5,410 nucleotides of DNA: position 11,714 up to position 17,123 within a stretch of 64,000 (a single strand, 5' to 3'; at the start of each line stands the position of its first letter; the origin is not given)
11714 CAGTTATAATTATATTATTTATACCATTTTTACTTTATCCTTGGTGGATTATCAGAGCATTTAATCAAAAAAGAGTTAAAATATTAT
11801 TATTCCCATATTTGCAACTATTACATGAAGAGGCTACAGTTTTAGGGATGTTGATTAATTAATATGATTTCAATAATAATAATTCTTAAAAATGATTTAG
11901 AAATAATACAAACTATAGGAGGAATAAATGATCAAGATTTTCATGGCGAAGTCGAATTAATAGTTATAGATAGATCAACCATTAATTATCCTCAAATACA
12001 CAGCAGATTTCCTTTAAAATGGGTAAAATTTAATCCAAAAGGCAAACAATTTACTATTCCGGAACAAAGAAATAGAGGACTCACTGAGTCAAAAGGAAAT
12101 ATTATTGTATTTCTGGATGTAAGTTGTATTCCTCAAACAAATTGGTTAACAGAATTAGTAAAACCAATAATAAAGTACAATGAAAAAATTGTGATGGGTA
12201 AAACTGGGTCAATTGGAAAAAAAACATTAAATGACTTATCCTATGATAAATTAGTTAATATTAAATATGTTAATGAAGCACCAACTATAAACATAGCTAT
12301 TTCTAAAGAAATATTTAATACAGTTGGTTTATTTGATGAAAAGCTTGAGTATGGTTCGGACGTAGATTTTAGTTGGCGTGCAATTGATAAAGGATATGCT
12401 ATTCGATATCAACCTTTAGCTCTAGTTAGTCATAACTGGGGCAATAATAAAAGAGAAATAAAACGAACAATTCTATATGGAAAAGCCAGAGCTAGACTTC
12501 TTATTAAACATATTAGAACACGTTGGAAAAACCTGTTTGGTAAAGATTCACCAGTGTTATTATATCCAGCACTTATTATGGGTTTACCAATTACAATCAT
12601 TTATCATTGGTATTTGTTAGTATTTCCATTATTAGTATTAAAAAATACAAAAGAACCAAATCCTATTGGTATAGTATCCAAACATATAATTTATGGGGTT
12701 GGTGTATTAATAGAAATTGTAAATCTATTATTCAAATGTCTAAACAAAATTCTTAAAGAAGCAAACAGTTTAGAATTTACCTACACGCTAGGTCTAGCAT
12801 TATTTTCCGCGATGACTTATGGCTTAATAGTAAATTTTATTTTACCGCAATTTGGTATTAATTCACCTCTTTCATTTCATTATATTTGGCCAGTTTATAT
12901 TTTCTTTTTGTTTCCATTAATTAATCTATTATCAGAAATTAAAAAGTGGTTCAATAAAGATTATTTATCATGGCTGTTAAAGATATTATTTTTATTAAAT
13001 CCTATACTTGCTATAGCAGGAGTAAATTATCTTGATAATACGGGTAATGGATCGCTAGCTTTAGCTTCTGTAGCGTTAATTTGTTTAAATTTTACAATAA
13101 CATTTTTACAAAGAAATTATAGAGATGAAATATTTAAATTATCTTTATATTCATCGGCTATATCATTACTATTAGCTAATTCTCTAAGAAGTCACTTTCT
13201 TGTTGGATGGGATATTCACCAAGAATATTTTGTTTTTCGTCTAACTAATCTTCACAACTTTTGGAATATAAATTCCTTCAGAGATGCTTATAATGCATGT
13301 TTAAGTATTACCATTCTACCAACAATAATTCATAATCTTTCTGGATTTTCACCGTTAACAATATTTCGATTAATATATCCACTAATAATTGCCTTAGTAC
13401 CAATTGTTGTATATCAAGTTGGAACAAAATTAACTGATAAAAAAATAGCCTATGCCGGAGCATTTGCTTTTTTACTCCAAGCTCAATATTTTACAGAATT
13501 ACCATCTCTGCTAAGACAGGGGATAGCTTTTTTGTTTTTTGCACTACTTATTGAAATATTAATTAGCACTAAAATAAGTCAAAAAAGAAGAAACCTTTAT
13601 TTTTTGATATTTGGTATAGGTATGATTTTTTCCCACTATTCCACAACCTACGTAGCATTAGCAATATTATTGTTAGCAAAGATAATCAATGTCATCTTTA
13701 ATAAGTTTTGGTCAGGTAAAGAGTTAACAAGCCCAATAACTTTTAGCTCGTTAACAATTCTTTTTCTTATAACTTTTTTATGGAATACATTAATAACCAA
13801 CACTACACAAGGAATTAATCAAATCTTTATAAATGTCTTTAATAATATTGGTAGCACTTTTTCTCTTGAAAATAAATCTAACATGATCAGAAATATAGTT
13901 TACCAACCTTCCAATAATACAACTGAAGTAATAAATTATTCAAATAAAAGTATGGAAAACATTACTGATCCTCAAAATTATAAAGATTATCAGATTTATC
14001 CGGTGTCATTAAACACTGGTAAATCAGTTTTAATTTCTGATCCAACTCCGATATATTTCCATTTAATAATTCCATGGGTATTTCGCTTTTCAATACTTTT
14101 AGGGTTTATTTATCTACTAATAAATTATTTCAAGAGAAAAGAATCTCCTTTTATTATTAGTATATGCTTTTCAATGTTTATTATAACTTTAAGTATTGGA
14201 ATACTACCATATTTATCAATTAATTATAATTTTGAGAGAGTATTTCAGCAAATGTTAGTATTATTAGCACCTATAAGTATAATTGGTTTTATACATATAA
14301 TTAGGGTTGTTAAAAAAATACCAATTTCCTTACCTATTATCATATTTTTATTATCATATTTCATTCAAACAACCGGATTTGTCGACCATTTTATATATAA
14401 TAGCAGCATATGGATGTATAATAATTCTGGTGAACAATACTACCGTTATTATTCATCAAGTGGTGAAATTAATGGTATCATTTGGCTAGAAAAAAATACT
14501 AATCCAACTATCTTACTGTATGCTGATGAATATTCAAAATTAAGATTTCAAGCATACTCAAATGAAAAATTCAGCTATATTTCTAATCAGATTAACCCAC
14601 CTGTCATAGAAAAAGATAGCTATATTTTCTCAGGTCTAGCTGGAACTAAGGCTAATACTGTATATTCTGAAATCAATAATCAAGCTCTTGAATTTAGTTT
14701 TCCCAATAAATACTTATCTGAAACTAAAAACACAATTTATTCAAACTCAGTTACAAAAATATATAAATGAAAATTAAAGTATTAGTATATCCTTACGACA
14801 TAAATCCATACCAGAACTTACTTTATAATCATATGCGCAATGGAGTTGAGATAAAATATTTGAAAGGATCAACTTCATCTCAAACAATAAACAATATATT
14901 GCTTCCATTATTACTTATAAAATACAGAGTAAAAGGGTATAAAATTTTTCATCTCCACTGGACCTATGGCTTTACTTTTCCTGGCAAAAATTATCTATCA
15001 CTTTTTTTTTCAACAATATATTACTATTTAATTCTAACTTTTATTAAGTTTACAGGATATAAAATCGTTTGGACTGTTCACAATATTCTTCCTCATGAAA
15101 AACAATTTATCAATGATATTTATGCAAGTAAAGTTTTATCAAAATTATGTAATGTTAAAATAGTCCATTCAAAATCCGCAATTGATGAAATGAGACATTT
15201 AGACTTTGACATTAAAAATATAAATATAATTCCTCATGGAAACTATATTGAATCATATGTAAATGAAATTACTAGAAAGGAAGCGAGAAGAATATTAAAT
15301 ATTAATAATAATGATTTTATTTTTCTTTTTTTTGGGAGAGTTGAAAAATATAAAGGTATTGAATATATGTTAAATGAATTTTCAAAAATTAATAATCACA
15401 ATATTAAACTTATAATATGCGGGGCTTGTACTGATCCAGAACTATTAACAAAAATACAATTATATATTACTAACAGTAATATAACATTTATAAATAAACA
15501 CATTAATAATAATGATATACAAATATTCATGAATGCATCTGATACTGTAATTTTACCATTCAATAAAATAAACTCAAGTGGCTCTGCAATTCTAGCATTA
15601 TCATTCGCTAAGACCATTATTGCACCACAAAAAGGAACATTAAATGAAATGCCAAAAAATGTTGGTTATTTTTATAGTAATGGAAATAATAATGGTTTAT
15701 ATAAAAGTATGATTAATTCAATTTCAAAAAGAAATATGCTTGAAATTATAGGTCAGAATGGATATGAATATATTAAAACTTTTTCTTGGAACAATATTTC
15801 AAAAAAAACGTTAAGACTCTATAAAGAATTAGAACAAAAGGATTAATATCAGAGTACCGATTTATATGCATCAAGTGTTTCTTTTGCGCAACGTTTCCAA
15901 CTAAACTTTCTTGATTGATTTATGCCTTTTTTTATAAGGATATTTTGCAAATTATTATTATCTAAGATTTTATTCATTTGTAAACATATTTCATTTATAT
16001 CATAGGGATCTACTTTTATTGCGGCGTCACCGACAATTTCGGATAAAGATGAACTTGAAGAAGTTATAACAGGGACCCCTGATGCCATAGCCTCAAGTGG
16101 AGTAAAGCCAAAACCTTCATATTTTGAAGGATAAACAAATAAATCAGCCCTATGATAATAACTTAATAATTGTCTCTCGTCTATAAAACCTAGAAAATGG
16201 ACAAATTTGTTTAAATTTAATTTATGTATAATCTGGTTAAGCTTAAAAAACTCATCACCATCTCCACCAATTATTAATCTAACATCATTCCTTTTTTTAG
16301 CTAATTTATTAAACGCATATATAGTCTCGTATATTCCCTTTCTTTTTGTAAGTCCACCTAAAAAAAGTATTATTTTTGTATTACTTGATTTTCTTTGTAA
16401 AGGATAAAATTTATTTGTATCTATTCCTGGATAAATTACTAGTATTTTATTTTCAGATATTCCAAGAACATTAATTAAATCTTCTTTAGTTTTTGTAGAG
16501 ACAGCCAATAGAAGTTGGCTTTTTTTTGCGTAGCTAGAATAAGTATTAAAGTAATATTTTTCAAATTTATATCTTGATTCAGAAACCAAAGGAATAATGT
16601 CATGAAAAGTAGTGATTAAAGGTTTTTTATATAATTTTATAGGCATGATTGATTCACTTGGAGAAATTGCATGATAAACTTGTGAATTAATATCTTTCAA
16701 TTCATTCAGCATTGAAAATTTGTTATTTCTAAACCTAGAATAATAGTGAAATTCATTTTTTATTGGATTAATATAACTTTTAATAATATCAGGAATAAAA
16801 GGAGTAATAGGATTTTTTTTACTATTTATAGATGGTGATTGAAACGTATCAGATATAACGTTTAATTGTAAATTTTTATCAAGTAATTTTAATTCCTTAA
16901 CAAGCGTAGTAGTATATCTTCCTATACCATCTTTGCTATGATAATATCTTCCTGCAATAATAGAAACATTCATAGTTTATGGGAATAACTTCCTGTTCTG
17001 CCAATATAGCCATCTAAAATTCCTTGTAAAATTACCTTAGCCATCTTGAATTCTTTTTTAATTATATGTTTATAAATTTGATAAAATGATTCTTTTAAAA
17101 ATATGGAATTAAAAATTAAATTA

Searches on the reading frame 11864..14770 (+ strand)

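Call 52: search_protein_families(library=pfam, proteins=[window:11864-14770:+], max_evalue=0.0001)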
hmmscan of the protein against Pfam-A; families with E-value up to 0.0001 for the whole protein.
window:11864-14770:+ (968 aa): 2 families
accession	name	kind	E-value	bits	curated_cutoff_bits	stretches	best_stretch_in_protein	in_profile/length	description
PF09971.14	DUF2206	-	7.1e-26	91.4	35.6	2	735-967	119-368/368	Predicted membrane protein (DUF2206)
PF00535.33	Glycos_transf_2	-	6.9e-10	39.5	23.3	1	3-126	1-127/168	Glycosyl transferase family 2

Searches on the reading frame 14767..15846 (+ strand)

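Call 52: search_protein_families(library=pfam, proteins=[window:14767-15846:+], max_evalue=0.0001)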
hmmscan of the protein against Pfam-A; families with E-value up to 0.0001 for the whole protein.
window:14767-15846:+ (359 aa): 2 families
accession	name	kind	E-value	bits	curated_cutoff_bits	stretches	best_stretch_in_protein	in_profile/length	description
PF00534.26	Glycos_transf_1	-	5.6e-15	55.7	26.4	1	170-334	2-171/172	Glycosyl transferases group 1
PF13692.12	Glyco_trans_1_4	-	1.6e-10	41.8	27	1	185-317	3-138/142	Glycosyl transferases group 1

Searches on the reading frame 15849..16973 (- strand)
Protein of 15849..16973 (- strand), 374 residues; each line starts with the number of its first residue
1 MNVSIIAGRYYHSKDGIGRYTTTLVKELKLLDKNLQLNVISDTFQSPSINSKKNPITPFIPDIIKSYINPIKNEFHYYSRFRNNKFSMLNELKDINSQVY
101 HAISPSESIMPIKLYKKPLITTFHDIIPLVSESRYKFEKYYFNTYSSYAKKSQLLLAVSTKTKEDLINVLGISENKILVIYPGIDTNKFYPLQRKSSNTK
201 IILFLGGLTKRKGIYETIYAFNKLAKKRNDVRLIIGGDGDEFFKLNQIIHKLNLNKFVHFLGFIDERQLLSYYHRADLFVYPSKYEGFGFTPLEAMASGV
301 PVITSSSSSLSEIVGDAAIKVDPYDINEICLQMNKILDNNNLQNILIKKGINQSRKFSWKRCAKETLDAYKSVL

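Call 52: search_protein_families(library=pfam, proteins=[window:15849-16973:-], max_evalue=0.0001)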
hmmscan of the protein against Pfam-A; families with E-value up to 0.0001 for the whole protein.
window:15849-16973:- (374 aa): 5 families
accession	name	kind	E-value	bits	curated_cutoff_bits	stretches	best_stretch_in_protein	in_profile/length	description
PF00534.26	Glycos_transf_1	-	1.2e-40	139.3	26.4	1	195-352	11-171/172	Glycosyl transferases group 1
PF13692.12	Glyco_trans_1_4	-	1.1e-30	107.2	27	1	200-339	2-142/142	Glycosyl transferases group 1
PF13439.12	Glyco_transf_4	-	3.8e-16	60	28.5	1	16-187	3-169/170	Glycosyltransferase Family 4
PF20706.3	GT4-conflict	-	5.3e-16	59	26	1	150-323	145-326/385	Family 4 Glycosyltransferase in conflict systems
PF00982.27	Glyco_transf_20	-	2.2e-05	23.8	32.5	0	257-338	353-438/473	Glycosyltransferase family 20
